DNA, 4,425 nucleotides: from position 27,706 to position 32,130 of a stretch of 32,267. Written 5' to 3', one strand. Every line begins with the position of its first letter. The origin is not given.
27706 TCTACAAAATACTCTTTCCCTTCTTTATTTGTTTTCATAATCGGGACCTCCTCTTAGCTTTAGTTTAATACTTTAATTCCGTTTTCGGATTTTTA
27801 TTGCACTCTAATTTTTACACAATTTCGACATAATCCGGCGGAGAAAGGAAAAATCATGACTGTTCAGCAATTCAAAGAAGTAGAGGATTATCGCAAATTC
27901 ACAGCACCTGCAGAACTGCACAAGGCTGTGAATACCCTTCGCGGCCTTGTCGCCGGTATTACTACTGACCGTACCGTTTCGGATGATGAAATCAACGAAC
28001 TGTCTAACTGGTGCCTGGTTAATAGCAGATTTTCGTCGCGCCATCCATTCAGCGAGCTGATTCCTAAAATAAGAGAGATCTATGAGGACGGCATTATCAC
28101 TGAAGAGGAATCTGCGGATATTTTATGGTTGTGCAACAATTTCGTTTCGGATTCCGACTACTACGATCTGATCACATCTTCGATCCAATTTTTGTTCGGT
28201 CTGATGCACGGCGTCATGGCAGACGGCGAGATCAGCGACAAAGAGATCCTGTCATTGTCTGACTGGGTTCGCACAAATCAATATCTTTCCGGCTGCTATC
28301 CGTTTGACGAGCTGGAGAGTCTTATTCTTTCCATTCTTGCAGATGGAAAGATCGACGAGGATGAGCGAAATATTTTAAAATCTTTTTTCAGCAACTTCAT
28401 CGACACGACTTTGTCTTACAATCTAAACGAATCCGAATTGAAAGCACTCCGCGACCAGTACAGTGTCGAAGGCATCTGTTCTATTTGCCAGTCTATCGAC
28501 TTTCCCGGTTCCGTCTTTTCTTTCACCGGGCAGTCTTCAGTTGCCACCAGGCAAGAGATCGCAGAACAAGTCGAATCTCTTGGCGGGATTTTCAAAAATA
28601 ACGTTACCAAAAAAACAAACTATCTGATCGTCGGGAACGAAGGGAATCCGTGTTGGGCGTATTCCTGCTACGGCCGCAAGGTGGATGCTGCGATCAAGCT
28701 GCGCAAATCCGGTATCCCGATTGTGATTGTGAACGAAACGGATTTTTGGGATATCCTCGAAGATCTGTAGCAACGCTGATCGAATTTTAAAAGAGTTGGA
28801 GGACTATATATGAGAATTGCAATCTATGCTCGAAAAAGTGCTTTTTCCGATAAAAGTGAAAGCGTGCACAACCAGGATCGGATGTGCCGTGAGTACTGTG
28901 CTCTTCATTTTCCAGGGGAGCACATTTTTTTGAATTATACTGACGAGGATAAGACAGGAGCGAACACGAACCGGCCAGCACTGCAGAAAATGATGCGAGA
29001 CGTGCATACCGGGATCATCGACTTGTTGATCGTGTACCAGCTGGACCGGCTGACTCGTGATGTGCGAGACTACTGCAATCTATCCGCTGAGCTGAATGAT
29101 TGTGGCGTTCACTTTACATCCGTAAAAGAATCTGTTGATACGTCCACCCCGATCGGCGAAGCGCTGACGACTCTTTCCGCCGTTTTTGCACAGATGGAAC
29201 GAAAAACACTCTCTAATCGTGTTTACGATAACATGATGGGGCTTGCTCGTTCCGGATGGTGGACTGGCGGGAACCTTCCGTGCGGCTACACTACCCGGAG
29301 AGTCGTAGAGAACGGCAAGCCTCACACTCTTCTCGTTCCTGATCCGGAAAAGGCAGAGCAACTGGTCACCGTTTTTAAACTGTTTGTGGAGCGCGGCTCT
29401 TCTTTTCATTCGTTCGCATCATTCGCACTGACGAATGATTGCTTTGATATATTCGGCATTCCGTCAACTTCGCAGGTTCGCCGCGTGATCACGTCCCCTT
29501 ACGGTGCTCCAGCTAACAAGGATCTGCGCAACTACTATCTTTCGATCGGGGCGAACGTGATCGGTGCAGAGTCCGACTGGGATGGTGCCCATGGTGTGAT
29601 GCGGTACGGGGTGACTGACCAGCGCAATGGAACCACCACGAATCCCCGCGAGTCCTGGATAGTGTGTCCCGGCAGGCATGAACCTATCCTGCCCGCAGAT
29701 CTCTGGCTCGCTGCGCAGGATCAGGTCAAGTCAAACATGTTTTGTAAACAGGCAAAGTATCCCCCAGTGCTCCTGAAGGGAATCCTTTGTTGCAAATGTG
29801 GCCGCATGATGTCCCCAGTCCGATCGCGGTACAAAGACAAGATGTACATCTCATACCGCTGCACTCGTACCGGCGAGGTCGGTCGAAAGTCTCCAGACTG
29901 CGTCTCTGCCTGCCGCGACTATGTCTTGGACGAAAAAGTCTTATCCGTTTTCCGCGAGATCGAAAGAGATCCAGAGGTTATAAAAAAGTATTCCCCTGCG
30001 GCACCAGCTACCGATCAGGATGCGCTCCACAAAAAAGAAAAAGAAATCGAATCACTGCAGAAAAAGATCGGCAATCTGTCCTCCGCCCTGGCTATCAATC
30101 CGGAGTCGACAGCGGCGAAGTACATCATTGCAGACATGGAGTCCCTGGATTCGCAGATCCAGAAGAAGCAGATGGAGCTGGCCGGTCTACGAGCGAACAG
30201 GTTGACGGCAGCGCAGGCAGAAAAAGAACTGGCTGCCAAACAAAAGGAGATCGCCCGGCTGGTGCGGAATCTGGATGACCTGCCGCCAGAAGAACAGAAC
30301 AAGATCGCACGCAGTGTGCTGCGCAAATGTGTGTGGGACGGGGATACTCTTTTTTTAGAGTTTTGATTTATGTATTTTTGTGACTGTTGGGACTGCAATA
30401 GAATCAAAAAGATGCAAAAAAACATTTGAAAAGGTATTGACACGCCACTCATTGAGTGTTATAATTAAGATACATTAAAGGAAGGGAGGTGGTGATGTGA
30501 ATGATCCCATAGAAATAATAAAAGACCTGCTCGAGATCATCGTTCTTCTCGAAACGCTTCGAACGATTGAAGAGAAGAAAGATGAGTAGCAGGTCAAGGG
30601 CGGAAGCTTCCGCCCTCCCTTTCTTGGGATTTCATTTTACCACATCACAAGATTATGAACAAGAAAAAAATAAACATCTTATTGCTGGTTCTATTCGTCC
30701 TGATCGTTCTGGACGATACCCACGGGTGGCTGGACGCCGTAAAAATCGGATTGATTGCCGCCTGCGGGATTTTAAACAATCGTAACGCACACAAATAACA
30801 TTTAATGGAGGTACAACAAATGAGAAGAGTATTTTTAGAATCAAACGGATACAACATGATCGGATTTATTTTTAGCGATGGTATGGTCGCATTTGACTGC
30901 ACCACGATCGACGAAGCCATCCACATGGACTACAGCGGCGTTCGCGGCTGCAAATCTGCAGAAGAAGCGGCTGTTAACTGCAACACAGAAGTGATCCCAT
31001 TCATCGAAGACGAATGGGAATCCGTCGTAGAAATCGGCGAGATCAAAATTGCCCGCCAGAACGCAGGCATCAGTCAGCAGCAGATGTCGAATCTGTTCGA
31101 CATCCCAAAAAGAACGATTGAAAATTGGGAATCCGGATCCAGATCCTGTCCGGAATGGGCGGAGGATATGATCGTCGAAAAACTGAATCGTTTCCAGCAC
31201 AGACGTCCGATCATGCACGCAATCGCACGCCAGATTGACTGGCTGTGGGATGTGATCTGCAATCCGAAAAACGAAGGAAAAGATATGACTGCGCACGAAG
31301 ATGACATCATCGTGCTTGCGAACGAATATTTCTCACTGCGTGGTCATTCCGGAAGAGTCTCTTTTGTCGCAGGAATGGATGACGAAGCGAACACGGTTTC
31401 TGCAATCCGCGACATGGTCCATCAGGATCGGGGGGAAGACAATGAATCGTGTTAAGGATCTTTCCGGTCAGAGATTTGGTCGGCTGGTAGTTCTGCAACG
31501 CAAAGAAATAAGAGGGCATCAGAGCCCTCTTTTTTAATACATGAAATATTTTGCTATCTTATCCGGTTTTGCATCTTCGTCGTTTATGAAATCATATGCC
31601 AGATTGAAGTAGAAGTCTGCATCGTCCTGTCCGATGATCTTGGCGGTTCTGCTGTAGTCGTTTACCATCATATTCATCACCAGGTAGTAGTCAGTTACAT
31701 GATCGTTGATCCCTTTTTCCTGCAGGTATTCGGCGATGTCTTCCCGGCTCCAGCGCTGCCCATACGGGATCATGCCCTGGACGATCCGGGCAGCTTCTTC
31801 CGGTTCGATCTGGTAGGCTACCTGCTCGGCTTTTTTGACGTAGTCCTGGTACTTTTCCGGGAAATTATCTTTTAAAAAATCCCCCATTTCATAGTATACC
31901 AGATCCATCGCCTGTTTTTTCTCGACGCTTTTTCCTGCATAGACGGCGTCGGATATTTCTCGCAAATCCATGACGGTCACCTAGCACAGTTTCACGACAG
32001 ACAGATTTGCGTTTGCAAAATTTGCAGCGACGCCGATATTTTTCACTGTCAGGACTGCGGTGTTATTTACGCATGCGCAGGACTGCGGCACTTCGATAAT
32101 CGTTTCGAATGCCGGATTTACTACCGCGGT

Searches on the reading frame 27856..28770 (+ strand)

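Call 15: search_protein_families(library=pfam, max_evalue=0.01, proteins=[window:27856-28770:+])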
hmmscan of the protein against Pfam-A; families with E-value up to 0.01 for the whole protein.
window:27856-28770:+ (304 aa): 2 families
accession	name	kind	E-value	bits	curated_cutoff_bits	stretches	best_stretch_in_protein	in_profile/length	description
PF00533.33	BRCT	-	1.3e-07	32.2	21.3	1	213-271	3-52/78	BRCA1 C Terminus (BRCT) domain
PF12738.14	PTCB-BRCT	-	0.00031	21.1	22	1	222-290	4-59/63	twin BRCT domain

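Call 16: search_protein_families(library=phrogs, max_evalue=0.001, proteins=[window:27856-28770:+])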
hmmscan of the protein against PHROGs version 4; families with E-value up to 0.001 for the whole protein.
window:27856-28770:+ (304 aa): 5 families
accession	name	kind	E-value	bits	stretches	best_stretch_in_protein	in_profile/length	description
phrog_3989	-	unknown function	3.7e-87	293.3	1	11-303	4-294/296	-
phrog_3869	-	DNA, RNA and nucleotide metabolism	7.7e-08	32.3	1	206-264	571-629/656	NAD-dependent DNA ligase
phrog_2561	-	DNA, RNA and nucleotide metabolism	1e-06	30.1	1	189-302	64-161/167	DNA ligase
phrog_3498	-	DNA, RNA and nucleotide metabolism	2.6e-05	25.1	1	212-263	174-226/256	NAD-dependent DNA ligase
phrog_6499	-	transcription regulation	7.8e-05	23.1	0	144-178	101-135/157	transcriptional regulator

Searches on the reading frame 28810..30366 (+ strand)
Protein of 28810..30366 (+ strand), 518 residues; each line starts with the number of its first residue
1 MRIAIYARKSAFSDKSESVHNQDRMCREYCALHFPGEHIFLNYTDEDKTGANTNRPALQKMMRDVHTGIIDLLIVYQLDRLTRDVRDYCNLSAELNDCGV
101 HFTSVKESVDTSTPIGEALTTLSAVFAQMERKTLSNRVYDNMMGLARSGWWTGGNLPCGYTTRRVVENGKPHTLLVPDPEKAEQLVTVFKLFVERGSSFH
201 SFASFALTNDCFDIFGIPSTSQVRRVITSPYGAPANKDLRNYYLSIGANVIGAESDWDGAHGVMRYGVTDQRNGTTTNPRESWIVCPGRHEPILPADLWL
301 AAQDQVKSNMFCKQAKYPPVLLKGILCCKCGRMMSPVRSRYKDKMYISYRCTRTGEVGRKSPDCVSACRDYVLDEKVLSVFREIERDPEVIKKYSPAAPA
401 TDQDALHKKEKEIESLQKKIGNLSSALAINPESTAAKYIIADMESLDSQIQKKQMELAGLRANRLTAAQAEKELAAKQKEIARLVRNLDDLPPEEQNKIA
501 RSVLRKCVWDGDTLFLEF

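Call 15: search_protein_families(library=pfam, max_evalue=0.01, proteins=[window:28810-30366:+])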
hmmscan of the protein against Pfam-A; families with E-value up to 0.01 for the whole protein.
window:28810-30366:+ (518 aa): 3 families
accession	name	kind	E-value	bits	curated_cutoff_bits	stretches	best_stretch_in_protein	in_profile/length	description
PF00239.26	Resolvase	-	6.8e-31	107.8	23.3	1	3-149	1-143/145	Resolvase, N terminal domain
PF07508.19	Recombinase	-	1.7e-08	35.1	21.1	1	179-308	1-101/102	Recombinase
PF13408.12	Zn_ribbon_recom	-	0.00014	22.6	25.3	1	321-380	1-56/58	Recombinase zinc beta ribbon domain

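Call 16: search_protein_families(library=phrogs, max_evalue=0.001, proteins=[window:28810-30366:+])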
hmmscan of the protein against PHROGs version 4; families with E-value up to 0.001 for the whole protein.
window:28810-30366:+ (518 aa): 3 families
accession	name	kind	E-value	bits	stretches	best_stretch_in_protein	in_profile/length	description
phrog_95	-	integration and excision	2.5e-89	301.6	1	1-512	88-558/651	integrase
phrog_125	-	DNA, RNA and nucleotide metabolism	1.1e-30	108.1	1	1-140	20-145/254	DNA invertase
phrog_6620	-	integration and excision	4.5e-06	27.4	1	3-101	58-151/201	transposase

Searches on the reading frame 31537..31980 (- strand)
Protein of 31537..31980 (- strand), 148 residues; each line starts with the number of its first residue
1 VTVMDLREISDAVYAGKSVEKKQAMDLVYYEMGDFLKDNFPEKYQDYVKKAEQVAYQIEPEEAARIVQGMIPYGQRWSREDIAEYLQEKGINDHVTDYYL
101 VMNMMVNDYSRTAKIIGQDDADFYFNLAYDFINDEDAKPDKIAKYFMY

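Call 7: search_protein_families(library=pfam, max_evalue=1, proteins=[window:31537-31980:-])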
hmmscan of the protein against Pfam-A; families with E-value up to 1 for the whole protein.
seq(148 aa): 3 families
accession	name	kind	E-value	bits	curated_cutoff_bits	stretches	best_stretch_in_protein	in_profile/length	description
PF25223.1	DUF7841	-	3.2e-11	43.9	25.2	1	74-146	36-113/114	Domain of unknown function (DUF7841)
PF09130.16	DUF1932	-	0.032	14.6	25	1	61-96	23-60/70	Domain of unknown function (DUF1932)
PF13565.12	HTH_32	-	0.11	13.5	33.7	1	57-90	28-60/73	Homeodomain-like domain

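Call 8: search_protein_families(library=phrogs, max_evalue=1, proteins=[window:31537-31980:-])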
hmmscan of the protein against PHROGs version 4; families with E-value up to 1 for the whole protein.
seq(148 aa): 1 family
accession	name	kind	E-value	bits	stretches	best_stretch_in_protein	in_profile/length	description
phrog_5245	-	unknown function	0.26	12.4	1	37-56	31-50/53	-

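Call 9: search_protein_families(library=ncbifam, max_evalue=1, proteins=[window:31537-31980:-])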
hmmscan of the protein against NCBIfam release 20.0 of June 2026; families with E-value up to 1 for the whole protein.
seq(148 aa): 1 family
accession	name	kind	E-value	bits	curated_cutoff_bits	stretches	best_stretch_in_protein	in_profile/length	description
NF047806.1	LIC10025_lipo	equivalog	0.012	14.6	420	1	19-59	155-195/377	LIC10025 family lipoprotein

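Call 84: search_protein_families(library=padloc, max_evalue=0.01, proteins=[window:31537-31980:-])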
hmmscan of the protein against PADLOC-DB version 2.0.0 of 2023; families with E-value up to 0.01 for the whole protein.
seq(148 aa): 0 families
